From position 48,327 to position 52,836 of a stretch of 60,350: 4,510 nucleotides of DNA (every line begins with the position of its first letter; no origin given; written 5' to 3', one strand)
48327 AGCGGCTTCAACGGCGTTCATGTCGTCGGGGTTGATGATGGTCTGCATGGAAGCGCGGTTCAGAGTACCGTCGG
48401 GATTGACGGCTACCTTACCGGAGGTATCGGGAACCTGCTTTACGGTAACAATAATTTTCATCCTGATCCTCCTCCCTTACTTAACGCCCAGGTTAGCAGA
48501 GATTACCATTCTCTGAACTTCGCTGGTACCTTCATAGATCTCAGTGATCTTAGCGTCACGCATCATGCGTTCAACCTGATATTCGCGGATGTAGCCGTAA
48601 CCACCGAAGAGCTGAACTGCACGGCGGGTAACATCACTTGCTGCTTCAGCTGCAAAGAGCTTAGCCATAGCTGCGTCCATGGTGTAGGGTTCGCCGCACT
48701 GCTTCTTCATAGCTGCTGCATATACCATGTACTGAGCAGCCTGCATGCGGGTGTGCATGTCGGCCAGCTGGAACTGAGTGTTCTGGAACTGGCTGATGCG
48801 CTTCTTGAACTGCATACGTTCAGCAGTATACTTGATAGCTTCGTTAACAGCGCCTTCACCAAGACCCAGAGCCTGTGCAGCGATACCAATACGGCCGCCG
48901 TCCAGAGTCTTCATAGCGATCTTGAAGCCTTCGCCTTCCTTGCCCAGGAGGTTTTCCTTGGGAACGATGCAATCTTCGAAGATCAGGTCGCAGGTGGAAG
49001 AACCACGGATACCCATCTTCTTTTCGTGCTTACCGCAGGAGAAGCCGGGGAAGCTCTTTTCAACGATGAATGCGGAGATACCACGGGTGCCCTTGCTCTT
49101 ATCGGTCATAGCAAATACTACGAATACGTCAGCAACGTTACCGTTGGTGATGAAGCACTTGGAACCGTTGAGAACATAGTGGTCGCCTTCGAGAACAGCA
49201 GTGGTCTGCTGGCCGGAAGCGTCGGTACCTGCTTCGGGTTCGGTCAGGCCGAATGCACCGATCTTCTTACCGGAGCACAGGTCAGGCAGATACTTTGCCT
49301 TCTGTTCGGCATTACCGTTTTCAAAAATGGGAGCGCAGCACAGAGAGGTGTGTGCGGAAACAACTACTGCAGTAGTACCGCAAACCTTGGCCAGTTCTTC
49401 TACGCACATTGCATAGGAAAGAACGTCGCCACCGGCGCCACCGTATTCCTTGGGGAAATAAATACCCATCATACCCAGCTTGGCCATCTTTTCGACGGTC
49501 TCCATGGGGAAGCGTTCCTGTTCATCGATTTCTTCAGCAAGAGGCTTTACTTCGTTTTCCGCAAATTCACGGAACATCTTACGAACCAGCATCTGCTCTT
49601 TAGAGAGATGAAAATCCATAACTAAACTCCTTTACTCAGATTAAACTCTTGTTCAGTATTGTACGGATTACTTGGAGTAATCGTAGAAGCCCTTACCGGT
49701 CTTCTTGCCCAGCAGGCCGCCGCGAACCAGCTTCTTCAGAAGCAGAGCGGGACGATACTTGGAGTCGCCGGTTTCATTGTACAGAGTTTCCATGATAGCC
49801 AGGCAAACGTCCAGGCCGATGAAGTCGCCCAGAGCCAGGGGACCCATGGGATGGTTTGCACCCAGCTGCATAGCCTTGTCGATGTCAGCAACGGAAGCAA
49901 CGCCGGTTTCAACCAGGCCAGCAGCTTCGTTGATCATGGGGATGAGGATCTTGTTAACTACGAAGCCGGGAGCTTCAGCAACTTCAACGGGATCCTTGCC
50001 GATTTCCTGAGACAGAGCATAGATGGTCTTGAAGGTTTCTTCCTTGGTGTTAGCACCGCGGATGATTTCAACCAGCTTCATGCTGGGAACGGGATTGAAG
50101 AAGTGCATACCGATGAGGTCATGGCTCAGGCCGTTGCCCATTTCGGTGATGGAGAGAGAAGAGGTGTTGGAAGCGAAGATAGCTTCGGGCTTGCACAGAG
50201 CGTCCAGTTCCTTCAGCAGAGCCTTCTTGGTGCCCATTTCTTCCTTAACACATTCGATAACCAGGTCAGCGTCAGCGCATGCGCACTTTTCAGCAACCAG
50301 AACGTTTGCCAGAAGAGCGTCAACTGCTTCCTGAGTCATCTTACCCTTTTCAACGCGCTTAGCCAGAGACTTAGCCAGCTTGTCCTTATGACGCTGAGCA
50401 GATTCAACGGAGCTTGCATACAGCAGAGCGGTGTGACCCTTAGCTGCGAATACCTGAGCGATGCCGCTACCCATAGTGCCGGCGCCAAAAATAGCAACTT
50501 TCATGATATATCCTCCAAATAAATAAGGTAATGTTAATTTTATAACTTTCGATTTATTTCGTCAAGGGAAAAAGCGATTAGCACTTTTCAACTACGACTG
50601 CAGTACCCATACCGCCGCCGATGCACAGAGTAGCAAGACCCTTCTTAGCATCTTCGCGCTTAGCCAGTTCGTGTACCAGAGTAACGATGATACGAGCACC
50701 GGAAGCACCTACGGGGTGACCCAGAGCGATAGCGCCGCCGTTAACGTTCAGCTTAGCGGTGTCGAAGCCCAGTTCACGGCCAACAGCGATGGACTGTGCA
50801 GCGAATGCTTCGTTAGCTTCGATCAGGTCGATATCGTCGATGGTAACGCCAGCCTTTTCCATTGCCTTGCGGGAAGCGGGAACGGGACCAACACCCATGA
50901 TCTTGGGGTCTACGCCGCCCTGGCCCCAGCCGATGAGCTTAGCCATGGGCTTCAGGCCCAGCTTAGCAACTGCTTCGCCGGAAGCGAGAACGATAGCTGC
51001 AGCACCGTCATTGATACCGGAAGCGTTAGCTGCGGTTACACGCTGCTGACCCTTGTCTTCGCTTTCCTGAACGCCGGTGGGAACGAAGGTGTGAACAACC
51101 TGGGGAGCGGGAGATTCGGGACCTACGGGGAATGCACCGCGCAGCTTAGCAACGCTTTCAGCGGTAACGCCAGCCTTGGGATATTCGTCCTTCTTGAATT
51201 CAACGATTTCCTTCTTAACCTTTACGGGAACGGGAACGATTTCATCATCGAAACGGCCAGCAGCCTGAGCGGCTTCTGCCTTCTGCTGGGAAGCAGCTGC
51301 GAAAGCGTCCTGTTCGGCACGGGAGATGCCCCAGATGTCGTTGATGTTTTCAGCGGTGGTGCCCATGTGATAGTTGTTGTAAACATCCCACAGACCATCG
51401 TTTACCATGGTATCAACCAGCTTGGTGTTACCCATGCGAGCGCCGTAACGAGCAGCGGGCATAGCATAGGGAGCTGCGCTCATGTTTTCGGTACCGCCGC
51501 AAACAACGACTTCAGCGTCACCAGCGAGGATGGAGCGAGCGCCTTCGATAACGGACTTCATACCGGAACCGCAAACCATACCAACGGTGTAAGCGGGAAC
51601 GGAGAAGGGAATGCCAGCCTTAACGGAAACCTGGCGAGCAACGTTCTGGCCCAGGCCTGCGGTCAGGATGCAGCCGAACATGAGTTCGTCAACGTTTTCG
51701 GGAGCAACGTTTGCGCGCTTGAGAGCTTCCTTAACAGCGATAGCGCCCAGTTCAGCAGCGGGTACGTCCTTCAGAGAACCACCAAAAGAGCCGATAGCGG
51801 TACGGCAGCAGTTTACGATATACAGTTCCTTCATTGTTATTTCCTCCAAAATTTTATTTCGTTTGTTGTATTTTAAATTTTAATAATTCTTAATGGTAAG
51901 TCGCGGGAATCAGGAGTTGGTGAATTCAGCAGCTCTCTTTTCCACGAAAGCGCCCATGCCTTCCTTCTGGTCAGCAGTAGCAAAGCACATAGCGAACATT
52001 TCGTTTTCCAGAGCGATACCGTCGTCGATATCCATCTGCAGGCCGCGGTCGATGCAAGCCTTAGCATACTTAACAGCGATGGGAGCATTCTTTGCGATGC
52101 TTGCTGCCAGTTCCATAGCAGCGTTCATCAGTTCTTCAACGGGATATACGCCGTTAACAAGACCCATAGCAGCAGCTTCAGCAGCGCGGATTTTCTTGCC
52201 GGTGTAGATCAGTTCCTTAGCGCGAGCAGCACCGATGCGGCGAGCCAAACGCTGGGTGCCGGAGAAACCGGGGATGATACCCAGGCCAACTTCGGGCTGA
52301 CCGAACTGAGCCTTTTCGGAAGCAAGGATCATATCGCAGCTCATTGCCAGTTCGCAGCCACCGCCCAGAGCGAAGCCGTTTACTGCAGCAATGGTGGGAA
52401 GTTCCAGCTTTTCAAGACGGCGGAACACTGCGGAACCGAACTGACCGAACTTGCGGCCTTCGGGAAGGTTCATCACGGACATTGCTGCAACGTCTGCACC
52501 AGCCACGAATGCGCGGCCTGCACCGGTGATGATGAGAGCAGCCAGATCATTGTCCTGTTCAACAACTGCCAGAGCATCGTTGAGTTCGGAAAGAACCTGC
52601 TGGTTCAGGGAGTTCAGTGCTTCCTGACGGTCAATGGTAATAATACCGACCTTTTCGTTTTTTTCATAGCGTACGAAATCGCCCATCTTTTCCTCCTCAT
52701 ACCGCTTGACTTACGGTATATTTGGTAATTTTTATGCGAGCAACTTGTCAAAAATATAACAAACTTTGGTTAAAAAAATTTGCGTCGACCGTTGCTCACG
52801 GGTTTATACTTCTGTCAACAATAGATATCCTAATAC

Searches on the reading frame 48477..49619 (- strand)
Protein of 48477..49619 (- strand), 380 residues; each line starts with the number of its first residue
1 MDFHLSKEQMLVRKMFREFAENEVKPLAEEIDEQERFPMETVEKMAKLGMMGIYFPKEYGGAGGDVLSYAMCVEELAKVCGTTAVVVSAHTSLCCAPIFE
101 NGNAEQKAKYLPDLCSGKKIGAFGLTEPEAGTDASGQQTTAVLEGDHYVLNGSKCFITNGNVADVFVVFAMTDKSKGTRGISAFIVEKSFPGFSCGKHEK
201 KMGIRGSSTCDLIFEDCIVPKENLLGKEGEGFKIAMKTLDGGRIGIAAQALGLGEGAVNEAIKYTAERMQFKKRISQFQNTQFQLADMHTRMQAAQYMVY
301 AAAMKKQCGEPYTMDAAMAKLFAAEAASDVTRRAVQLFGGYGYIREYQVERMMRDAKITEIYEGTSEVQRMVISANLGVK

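Call 69: find_encoding_contigs(protein=window:48477-49619:-, flank=2000, max_places=4)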
Protein window:48477-49619:- (380 aa): no gene with exactly this product is on record in the collection.
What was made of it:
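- Tried and rejected: An exact look-up of the window's Bcd protein, meant to identify the organism, found nothing on record (call 69).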

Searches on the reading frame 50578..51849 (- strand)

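Call 61: search_protein_families(library=pfam, proteins=[window:50578-51849:-], max_evalue=0.00001)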
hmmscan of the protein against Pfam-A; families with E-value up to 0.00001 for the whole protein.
window:50578-51849:- (423 aa): 2 families
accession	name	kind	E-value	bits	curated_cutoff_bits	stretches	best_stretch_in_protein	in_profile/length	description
PF00108.29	Thiolase_N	-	2.3e-91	306.2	26.4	1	10-240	2-233/260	Thiolase, N-terminal domain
PF02803.24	Thiolase_C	-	1.7e-50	170.2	27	1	299-422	1-123/123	Thiolase, C-terminal domain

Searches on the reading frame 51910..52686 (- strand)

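Call 61: search_protein_families(library=pfam, proteins=[window:51910-52686:-], max_evalue=0.00001)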
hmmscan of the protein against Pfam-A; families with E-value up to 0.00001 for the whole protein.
window:51910-52686:- (258 aa): 2 families
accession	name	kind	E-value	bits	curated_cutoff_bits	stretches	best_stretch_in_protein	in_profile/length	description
PF00378.25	ECH_1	-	3.5e-71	239.9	27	1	8-257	1-250/251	Enoyl-CoA hydratase/isomerase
PF16113.10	ECH_2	-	2.8e-35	122.8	27.2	1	13-194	1-185/335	Enoyl-CoA hydratase/isomerase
